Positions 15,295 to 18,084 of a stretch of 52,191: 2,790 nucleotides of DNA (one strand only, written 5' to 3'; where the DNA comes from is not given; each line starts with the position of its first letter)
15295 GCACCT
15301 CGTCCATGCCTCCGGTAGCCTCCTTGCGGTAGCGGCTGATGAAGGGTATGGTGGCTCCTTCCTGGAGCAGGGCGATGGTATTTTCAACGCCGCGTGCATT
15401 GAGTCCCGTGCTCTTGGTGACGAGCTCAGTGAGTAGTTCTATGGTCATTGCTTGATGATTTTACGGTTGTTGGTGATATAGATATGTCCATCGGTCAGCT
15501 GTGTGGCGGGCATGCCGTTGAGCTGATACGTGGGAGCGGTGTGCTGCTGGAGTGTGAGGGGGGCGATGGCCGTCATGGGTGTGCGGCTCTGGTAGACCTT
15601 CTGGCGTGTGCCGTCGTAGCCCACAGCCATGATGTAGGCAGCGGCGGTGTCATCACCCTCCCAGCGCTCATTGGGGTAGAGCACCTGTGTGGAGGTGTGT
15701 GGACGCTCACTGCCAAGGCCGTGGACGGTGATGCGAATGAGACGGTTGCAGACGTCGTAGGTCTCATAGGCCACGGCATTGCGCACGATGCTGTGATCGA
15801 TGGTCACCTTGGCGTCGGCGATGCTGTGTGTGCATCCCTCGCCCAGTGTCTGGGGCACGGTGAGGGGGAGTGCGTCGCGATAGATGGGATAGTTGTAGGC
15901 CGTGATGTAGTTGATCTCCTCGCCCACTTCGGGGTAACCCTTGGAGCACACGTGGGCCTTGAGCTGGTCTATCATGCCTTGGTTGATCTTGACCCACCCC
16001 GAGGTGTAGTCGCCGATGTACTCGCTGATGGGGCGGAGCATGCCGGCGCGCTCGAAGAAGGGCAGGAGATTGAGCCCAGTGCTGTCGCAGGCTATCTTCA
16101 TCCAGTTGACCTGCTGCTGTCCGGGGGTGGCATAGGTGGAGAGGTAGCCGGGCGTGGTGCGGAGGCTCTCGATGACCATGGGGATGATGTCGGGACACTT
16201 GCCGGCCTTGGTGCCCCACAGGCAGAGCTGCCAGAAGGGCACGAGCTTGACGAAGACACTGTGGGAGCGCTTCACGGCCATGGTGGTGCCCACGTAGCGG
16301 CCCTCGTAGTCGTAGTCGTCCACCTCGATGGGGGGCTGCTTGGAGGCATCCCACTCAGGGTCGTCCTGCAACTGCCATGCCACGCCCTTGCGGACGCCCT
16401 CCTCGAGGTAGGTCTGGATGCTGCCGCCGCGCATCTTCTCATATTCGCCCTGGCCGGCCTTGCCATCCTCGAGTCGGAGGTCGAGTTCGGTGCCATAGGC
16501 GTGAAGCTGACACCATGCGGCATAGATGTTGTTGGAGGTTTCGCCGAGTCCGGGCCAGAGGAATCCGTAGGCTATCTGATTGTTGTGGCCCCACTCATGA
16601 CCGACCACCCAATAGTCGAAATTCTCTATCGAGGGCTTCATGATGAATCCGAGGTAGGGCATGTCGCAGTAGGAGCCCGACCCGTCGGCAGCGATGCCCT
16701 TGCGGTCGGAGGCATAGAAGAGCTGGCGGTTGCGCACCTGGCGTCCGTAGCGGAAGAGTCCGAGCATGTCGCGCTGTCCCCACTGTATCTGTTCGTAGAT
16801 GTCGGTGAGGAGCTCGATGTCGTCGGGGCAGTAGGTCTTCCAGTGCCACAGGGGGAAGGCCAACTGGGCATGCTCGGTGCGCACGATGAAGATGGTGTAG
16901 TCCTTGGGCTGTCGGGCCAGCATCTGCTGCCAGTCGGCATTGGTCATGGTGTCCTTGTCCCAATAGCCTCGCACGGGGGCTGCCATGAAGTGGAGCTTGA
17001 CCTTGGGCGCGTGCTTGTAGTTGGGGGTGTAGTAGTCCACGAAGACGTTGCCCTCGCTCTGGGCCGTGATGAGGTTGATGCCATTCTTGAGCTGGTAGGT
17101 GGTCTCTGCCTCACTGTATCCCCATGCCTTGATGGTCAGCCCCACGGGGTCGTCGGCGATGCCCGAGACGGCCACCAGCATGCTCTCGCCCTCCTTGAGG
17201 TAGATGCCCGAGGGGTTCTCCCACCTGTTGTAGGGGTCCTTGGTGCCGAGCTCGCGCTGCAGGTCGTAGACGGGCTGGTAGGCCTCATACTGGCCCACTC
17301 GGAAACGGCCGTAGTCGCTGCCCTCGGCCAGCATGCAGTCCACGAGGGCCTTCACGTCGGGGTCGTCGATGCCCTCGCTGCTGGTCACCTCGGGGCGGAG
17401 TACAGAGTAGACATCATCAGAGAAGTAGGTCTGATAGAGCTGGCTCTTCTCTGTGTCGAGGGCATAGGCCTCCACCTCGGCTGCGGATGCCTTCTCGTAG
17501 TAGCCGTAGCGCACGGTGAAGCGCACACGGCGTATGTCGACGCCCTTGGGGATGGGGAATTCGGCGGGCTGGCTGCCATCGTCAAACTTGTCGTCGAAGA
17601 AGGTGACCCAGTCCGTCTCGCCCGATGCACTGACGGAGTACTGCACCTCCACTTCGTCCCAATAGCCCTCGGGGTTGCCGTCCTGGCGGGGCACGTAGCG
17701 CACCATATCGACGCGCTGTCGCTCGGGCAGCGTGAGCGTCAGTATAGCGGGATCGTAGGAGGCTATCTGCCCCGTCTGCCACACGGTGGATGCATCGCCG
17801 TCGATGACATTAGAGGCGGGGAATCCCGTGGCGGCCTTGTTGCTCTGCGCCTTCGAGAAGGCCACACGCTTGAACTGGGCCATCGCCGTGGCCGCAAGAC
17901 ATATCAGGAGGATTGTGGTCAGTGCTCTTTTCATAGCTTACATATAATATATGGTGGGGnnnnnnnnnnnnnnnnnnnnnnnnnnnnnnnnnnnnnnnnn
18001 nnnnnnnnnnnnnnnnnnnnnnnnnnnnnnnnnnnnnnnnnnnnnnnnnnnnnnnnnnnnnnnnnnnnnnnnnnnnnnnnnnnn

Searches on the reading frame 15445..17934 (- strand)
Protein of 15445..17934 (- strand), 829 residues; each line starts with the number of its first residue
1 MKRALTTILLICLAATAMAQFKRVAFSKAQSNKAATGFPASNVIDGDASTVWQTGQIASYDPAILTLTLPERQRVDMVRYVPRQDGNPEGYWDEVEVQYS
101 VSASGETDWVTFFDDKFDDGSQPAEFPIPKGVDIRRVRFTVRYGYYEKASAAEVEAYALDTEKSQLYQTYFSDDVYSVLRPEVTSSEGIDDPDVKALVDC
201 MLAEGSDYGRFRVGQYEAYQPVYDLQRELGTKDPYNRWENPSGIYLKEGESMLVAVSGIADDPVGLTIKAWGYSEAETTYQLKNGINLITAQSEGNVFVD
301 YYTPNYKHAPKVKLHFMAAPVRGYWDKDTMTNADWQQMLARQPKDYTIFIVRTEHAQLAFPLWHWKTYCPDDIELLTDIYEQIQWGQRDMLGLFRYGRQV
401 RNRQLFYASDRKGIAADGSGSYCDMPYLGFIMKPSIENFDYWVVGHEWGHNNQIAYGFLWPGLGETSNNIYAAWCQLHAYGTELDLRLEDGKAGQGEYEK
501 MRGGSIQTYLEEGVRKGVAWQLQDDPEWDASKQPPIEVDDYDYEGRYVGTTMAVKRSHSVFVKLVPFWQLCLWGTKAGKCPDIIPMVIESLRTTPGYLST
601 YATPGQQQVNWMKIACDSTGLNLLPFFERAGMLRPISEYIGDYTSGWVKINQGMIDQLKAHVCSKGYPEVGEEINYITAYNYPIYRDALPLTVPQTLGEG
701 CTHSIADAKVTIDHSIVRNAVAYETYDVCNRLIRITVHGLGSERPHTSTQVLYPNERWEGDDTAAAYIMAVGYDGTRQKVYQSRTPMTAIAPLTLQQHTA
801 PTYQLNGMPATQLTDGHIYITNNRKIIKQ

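Call 9: search_protein_families(library=pfam, proteins=[window:15445-17934:-])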
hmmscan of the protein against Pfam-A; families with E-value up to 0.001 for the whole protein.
window:15445-17934:- (829 aa): 4 families
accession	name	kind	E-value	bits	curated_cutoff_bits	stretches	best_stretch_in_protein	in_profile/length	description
PF13402.12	Peptidase_M60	-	3.6e-22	79.7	25.8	1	330-629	13-273/275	Peptidase M60, enhancin and enhancin-like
PF00754.31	F5_F8_type_C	-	1.6e-14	54.6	28.2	1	29-152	4-125/127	F5/8 type C domain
PF17291.7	M60-like_N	-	9.8e-05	22.8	23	1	227-314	8-105/106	N-terminal domain of M60-like peptidases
PF24607.1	CBM_AftD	-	0.00075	19.5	27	0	39-84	18-65/149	Arabinofuranosyltransferase D, third carbohydrate binding module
